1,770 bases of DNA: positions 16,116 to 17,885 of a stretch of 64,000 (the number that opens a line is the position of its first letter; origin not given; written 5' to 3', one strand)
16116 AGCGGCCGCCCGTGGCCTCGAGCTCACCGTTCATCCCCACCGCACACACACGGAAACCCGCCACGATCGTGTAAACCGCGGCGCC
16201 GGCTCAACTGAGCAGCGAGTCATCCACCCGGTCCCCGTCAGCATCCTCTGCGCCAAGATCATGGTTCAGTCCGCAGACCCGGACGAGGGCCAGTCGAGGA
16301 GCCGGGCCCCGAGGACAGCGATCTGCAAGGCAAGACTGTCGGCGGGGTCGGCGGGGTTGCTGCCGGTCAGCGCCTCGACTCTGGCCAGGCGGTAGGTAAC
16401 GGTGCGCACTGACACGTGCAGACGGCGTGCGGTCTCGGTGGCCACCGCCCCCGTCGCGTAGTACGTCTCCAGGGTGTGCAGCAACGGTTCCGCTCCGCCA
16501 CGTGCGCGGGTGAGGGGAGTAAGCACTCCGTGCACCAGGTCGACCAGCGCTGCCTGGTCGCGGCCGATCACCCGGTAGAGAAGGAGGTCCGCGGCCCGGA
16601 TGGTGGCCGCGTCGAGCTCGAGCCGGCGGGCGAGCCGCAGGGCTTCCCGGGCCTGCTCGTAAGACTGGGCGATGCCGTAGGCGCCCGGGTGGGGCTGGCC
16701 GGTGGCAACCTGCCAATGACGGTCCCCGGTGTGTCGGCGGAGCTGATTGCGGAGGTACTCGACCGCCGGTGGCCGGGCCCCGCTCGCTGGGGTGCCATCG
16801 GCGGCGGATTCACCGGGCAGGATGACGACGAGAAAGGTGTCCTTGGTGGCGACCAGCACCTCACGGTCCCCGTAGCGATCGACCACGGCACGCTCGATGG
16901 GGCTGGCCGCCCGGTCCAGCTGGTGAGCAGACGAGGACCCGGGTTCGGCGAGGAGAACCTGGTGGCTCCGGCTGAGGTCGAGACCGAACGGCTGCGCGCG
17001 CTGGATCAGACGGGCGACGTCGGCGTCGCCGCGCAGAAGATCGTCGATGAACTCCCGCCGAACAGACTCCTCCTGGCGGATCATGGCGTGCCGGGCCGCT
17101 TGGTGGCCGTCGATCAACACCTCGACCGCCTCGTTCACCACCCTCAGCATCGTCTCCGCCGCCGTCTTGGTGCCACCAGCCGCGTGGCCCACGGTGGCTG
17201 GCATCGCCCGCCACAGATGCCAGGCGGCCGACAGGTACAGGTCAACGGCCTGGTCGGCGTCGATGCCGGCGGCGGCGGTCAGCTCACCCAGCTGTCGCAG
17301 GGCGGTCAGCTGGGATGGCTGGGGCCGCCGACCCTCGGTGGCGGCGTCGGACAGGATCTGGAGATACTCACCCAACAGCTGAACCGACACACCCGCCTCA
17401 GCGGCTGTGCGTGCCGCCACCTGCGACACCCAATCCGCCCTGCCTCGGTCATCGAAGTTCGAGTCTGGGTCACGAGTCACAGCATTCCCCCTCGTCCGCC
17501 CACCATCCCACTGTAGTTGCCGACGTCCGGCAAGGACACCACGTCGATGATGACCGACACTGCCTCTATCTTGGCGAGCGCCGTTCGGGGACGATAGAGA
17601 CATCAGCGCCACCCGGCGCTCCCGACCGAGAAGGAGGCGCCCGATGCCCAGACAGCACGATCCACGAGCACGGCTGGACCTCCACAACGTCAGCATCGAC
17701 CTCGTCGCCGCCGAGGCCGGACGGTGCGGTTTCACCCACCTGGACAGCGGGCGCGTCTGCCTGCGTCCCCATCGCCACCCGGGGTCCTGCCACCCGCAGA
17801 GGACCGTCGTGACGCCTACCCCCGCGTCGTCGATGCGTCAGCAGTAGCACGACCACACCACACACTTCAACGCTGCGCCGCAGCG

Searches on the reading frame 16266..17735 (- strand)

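Call 55: search_protein_families(library=pfam, proteins=[window:16266-17735:-], max_evalue=0.00001)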
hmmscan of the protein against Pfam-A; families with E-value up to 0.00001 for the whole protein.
window:16266-17735:- (489 aa): 2 families
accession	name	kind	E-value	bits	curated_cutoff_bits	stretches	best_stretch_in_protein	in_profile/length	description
PF17853.6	GGDEF_2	-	4e-20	72.6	24.5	1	236-368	2-116/116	GGDEF-like domain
PF13556.12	HTH_30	-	5.8e-17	61.7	27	1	418-474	1-57/59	PucR C-terminal helix-turn-helix domain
